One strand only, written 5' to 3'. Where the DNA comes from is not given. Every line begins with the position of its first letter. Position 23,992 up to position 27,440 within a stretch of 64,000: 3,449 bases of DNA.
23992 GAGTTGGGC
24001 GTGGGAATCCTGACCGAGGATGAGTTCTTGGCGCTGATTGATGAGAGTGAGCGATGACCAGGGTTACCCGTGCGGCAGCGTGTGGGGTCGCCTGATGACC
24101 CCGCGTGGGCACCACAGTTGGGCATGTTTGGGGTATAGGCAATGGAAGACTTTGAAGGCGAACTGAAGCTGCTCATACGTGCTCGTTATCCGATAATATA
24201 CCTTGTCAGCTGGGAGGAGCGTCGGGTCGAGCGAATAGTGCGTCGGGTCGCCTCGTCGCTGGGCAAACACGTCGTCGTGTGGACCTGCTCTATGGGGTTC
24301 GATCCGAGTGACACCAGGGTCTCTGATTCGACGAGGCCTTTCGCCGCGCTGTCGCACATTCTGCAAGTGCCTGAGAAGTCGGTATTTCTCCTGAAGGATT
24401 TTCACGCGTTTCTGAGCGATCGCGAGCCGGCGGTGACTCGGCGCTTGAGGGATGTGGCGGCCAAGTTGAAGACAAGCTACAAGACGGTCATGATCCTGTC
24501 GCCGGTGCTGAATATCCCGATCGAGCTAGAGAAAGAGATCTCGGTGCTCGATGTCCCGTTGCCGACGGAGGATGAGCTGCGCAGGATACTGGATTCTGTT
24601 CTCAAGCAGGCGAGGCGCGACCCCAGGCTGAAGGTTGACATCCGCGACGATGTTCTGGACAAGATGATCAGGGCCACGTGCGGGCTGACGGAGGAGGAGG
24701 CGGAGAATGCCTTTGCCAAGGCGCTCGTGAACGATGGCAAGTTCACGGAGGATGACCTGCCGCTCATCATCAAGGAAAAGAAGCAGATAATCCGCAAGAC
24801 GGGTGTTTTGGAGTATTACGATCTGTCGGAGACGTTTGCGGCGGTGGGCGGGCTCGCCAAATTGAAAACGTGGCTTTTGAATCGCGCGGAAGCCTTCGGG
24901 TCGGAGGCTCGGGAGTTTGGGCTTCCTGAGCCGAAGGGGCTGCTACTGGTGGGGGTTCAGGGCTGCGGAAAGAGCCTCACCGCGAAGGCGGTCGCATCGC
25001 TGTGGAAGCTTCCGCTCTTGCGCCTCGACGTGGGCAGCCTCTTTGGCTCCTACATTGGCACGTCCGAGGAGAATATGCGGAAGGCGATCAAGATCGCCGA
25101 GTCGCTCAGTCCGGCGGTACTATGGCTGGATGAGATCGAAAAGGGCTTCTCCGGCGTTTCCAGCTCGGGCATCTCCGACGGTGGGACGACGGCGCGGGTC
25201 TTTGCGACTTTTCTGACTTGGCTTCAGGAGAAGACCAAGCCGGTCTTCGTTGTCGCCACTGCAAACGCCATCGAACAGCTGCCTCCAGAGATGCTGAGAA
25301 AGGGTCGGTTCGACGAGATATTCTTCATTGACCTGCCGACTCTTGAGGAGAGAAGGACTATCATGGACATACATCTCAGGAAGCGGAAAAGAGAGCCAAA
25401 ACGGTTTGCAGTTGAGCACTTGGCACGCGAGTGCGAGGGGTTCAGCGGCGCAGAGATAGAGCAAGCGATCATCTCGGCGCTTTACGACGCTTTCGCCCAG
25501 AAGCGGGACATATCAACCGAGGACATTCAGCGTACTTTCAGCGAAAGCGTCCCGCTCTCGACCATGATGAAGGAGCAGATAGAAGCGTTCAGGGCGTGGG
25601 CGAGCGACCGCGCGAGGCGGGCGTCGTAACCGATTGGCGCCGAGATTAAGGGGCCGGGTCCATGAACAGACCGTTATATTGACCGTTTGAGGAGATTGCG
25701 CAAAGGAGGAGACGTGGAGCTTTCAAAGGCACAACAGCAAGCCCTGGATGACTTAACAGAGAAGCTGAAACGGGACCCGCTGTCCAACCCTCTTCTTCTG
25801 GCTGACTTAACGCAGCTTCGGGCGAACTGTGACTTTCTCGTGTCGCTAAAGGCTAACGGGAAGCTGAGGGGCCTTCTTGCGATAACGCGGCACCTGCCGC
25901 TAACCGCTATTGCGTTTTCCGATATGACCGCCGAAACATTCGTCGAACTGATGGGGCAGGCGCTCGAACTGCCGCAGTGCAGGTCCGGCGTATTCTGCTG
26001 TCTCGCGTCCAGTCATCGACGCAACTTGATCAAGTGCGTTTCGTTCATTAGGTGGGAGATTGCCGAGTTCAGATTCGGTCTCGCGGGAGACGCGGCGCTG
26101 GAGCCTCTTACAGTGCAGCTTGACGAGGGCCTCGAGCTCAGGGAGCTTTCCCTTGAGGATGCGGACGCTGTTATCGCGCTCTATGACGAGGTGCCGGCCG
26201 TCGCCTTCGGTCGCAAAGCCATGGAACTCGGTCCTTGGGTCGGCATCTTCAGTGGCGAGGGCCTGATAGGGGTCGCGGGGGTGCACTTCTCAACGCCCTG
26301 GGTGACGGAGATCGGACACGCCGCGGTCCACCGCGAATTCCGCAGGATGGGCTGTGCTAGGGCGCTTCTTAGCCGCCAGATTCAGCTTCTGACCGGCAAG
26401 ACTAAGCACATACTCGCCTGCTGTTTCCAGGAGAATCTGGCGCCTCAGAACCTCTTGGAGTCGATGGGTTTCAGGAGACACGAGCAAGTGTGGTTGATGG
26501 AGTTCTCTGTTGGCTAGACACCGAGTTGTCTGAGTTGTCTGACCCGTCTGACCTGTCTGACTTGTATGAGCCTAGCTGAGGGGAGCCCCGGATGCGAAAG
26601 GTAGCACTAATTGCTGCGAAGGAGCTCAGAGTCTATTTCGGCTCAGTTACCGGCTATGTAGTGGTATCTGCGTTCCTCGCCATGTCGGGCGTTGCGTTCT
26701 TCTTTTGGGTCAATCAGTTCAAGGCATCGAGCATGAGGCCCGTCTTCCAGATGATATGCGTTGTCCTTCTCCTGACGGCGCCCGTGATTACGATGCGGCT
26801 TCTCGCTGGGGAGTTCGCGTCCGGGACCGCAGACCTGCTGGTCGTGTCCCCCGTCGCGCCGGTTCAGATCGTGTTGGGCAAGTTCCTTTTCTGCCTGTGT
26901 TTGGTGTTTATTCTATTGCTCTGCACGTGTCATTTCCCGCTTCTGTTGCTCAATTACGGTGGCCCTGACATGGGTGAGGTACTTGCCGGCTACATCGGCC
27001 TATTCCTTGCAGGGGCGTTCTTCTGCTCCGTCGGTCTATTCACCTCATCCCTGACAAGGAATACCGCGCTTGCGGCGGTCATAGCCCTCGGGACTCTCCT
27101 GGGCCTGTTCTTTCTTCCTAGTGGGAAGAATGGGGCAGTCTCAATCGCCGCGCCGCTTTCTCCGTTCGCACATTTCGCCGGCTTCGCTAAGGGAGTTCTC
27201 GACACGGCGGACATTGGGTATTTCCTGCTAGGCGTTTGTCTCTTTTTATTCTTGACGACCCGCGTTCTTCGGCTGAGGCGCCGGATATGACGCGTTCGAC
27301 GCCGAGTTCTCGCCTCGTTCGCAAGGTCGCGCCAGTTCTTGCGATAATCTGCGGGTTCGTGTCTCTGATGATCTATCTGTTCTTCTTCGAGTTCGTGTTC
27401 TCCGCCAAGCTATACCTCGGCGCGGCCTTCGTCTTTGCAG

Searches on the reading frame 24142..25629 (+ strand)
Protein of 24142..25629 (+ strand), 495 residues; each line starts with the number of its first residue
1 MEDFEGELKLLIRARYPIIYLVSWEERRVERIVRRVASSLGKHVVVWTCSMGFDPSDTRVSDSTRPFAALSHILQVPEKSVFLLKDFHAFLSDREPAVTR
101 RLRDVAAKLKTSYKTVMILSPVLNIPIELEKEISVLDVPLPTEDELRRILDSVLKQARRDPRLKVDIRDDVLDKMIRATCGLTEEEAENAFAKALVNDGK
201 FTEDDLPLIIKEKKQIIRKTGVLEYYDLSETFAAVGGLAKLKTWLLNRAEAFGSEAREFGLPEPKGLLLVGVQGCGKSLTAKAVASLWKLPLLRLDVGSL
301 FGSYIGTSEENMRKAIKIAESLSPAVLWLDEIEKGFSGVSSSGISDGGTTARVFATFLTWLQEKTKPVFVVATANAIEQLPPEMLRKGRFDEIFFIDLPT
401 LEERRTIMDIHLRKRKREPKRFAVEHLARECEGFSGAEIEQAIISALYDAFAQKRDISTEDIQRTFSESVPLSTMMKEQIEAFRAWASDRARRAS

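Call 8: search_protein_families(library=pfam, proteins=[window:24142-25629:+], max_evalue=0.01)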
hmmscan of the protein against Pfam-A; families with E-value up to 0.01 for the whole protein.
window:24142-25629:+ (495 aa): 2 families
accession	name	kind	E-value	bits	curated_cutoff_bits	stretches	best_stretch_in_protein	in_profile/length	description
PF00004.35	AAA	-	3e-31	109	21.2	1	267-397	1-130/131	ATPase family associated with various cellular activities (AAA)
PF17862.7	AAA_lid_3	-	3.4e-07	30.1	27.2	1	425-461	5-42/45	AAA+ lid domain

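Call 64: search_protein_families(library=padloc, proteins=[window:24142-25629:+], max_evalue=0.001)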
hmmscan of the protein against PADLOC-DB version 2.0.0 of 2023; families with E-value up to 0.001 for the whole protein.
window:24142-25629:+ (495 aa): 5 families
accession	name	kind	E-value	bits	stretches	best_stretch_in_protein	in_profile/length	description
PDLC02196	IetA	-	5.5e-26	89.9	1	257-479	115-336/374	-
PDLC02195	IetA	-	3.8e-18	64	1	257-450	130-316/395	-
PDLC04232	IetA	-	2.2e-13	48.3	1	258-446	110-292/330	-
PDLC00915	TRIP13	-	8.9e-07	26.6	0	268-451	67-270/302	TRIP13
PDLC04231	IetA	-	1.1e-06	26.6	1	265-382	118-232/262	-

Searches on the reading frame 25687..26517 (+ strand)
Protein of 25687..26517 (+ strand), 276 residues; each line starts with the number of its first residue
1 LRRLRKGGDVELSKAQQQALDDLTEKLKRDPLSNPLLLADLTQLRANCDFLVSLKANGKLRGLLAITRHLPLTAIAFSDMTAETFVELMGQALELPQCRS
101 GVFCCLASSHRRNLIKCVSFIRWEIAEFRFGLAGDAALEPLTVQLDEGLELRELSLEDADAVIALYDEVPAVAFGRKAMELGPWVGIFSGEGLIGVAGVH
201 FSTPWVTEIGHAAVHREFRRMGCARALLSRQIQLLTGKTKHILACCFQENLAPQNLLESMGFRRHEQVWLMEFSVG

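Call 8: search_protein_families(library=pfam, proteins=[window:25687-26517:+], max_evalue=0.01)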
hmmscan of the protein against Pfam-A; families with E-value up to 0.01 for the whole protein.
window:25687-26517:+ (276 aa): 5 families
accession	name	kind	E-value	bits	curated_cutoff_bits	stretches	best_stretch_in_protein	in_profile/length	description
PF00583.31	Acetyltransf_1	-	1.2e-08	35.6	20.7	1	180-262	32-116/116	Acetyltransferase (GNAT) family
PF08445.16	FR47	-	7.2e-07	29.5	22.1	1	185-269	2-85/86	FR47-like protein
PF13302.13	Acetyltransf_3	-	1.8e-06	29.2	25.4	1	177-263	50-138/138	Acetyltransferase (GNAT) domain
PF13508.13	Acetyltransf_7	-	2.3e-05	25.1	27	1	191-263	12-83/84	Acetyltransferase (GNAT) domain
PF13673.13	Acetyltransf_10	-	0.0023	18.4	23.6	1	185-267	34-112/128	Acetyltransferase (GNAT) domain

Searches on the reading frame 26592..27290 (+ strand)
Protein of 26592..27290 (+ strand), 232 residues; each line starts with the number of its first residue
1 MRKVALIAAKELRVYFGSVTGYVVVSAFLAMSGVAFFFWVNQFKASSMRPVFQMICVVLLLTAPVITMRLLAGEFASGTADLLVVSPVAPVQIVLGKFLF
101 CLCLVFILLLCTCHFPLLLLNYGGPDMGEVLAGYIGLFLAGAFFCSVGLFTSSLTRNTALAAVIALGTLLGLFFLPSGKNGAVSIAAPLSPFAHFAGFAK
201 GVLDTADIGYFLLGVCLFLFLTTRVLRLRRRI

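Call 8: search_protein_families(library=pfam, proteins=[window:26592-27290:+], max_evalue=0.01)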
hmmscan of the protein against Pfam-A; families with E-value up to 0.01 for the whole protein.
window:26592-27290:+ (232 aa): 4 families
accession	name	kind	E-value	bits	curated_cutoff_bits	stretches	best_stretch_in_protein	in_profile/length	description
PF12679.13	ABC2_membrane_2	-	5.2e-11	42.8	27.2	1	27-177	53-200/283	ABC-2 family transporter protein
PF12698.13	ABC2_membrane_3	-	7.3e-07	29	31.6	1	53-199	166-315/347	ABC-2 family transporter protein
PF12730.13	ABC2_membrane_4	-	0.00047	20.6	27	1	31-166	38-173/179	ABC-2 family transporter protein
PF13346.12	ABC2_membrane_5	-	0.0012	18.9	25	1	44-175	31-160/205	ABC-2 family transporter protein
